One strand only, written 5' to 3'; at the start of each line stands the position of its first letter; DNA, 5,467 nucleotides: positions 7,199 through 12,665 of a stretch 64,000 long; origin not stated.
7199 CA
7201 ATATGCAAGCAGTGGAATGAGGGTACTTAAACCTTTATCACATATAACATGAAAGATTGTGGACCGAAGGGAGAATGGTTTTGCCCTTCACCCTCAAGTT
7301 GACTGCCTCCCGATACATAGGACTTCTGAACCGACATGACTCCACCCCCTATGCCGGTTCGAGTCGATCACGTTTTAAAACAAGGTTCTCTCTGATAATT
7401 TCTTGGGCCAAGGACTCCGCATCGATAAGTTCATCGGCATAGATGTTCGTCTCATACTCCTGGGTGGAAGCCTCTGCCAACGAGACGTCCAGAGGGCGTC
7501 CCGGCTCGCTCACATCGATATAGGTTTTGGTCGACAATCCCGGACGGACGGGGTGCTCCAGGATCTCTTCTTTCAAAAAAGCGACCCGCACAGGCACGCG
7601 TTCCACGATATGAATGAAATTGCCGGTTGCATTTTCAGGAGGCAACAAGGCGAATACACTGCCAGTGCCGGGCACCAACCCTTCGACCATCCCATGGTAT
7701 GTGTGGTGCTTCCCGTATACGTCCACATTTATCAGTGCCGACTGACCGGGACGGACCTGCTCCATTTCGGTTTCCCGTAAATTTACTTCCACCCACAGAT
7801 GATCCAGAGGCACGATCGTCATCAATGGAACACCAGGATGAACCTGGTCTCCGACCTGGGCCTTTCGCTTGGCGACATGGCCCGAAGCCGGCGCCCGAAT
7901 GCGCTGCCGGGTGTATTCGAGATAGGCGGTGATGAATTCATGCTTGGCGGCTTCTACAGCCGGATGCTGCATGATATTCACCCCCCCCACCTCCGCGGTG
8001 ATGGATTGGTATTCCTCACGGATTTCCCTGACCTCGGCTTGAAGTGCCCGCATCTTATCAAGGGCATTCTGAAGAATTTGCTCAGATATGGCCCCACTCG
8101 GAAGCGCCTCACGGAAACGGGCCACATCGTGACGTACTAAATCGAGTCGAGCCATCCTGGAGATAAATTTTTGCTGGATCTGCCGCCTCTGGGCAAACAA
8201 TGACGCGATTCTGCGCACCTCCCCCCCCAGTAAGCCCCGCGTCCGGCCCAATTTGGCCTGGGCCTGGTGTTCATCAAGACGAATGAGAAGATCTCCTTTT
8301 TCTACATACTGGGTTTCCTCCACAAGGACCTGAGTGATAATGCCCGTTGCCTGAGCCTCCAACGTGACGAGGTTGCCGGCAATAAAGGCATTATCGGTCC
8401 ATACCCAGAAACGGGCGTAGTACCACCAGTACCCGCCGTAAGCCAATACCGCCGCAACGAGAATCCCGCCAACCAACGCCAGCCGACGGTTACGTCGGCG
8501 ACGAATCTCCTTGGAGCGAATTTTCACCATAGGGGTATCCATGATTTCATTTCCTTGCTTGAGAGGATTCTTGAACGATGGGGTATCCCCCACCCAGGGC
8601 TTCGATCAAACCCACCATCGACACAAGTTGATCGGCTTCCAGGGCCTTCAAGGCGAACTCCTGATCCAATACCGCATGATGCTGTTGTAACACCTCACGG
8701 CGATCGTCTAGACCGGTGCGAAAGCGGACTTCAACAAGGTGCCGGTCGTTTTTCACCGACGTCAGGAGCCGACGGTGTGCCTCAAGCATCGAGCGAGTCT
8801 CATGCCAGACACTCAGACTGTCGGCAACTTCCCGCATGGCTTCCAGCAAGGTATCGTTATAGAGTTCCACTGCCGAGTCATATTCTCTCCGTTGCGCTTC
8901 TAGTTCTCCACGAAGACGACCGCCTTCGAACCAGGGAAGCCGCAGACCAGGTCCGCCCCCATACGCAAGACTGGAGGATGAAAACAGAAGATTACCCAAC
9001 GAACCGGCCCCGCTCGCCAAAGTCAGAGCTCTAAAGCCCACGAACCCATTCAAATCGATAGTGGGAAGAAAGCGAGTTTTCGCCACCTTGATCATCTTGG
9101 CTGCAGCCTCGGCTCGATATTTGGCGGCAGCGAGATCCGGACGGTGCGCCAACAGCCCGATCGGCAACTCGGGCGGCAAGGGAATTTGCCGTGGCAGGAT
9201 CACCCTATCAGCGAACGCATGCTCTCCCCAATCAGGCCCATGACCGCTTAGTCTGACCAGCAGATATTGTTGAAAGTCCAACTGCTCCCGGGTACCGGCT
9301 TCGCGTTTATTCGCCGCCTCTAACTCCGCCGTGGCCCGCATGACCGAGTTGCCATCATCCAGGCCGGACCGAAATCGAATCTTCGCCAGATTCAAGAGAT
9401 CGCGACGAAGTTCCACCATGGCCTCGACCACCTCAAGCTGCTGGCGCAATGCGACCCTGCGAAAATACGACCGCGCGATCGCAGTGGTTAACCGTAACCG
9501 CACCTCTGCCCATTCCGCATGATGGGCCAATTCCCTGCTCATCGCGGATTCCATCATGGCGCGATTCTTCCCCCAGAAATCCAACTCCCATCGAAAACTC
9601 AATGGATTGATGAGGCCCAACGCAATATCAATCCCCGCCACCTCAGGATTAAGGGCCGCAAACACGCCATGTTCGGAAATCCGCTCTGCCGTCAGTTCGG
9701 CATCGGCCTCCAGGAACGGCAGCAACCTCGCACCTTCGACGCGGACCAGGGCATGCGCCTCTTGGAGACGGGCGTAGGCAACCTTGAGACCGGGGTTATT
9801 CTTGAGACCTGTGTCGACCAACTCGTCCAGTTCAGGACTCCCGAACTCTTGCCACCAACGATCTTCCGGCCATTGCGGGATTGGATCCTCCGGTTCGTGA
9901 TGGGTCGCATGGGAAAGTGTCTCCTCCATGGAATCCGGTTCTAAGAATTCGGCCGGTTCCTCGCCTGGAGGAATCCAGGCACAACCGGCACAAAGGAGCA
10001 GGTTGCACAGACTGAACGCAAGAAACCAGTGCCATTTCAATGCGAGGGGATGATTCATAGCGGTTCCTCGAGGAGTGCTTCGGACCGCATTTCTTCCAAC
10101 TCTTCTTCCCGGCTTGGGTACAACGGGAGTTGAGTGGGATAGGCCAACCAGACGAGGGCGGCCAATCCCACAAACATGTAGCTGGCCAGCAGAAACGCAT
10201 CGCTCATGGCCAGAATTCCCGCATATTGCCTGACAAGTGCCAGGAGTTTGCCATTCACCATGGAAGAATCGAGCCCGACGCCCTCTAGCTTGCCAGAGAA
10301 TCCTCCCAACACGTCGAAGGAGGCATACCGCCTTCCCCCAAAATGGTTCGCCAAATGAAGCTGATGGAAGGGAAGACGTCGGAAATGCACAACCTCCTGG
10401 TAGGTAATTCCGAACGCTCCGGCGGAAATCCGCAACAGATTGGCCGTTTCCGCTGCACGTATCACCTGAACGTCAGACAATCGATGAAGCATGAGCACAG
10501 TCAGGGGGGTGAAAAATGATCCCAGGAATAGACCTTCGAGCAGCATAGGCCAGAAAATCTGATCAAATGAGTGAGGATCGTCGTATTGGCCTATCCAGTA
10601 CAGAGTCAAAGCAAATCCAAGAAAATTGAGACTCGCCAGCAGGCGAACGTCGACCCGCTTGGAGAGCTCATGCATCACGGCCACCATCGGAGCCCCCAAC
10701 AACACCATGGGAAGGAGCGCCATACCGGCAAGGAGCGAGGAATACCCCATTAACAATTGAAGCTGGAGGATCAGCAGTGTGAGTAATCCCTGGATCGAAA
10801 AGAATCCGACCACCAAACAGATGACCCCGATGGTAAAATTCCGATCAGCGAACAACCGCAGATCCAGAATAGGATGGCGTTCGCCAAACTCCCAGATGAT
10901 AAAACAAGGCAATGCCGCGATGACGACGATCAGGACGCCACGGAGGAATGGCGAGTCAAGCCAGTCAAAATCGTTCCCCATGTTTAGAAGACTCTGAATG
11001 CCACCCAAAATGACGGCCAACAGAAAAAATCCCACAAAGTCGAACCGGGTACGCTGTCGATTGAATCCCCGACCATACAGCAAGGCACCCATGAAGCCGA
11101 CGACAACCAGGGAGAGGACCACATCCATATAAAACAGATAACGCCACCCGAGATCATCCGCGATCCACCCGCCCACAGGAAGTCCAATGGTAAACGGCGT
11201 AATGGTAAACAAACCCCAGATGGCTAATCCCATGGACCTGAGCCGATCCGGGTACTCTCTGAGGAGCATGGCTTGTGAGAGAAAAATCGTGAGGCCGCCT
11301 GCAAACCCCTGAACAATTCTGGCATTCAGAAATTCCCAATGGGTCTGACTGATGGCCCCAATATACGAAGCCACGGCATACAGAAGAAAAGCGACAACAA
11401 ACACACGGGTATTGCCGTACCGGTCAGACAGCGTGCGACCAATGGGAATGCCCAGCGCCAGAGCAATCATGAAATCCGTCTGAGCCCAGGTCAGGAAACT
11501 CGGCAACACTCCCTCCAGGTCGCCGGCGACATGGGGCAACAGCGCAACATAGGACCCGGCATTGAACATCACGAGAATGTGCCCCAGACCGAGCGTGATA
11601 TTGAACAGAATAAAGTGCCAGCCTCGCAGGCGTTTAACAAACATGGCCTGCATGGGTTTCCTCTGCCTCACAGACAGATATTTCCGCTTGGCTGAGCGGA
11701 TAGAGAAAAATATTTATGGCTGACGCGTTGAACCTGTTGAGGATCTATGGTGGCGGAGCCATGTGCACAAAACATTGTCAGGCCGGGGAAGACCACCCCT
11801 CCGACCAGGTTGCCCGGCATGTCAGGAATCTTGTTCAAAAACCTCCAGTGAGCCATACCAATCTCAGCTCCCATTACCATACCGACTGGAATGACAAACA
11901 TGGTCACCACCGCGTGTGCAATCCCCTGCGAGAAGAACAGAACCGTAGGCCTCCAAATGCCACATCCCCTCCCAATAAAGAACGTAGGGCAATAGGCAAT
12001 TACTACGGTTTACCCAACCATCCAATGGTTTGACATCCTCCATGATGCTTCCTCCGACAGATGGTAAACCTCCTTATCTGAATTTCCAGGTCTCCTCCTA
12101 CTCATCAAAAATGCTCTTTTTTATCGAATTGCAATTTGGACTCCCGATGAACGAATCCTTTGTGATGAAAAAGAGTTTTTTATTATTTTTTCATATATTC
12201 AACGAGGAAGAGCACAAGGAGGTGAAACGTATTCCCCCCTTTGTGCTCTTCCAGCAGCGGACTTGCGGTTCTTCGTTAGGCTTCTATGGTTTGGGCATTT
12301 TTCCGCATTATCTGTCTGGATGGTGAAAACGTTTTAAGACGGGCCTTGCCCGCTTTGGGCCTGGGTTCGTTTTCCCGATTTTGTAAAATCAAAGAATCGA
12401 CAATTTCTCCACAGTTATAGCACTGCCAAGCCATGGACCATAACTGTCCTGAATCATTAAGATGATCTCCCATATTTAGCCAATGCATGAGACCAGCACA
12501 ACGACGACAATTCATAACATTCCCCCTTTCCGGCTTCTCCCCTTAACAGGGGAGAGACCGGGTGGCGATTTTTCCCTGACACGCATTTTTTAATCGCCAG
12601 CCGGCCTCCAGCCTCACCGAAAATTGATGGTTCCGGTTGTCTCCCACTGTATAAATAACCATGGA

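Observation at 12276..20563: nxr locus with a CheY-like receiver gene inserted between nxrA and nxrB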

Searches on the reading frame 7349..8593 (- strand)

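Call 17: search_protein_families(library=pfam, proteins=[window:7349-8593:-], max_evalue=0.001)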
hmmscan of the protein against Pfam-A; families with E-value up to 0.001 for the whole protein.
window:7349-8593:- (414 aa): 5 families
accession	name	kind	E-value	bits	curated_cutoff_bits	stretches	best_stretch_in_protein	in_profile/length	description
PF13437.12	HlyD_3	-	3.3e-18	66.8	22.2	1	232-310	2-80/106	HlyD family secretion protein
PF16576.10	HlyD_D23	-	2.2e-16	60.3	30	1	229-306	108-184/214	Barrel-sandwich domain of CusB or HlyD membrane-fusion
PF00529.27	CusB_dom_1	-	1.4e-10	41.7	26.5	1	51-358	3-86/89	Cation efflux system protein CusB domain 1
PF13533.13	Biotin_lipoyl_2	-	4.4e-08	33.2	29.8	1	76-107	1-32/32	Biotin-lipoyl like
PF00364.28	Biotin_lipoyl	-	2e-06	27.9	22.1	0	76-106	43-73/73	Biotin-requiring enzyme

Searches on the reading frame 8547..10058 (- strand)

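Call 17: search_protein_families(library=pfam, proteins=[window:8547-10058:-], max_evalue=0.001)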
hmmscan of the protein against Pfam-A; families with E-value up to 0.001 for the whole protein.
window:8547-10058:- (503 aa): 1 family
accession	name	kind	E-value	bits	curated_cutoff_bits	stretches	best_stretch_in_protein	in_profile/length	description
PF02321.23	OEP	-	8.8e-39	133.7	22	2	77-272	1-187/187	Outer membrane efflux protein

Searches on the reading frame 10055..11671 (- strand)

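Call 3: search_protein_families(library=pfam, proteins=[window:10055-11671:-], max_evalue=0.01)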
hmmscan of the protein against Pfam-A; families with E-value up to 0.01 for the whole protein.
window:10055-11671:- (538 aa): 1 family
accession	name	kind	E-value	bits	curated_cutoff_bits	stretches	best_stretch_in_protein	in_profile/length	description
PF07690.21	MFS_1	-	5.7e-32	111.4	33.4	1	28-398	2-323/347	Major Facilitator Superfamily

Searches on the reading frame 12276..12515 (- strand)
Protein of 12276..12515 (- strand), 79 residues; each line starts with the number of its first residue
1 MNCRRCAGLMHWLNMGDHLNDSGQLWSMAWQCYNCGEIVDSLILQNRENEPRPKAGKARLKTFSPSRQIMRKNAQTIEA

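Call 3: search_protein_families(library=pfam, proteins=[window:12276-12515:-], max_evalue=0.01)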
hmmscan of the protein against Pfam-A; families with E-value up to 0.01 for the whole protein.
window:12276-12515:- (79 aa): 1 family
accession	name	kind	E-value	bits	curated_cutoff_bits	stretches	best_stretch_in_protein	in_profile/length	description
PF00098.28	zf-CCHC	-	0.0054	17.2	20.8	0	31-37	2-8/18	Zinc knuckle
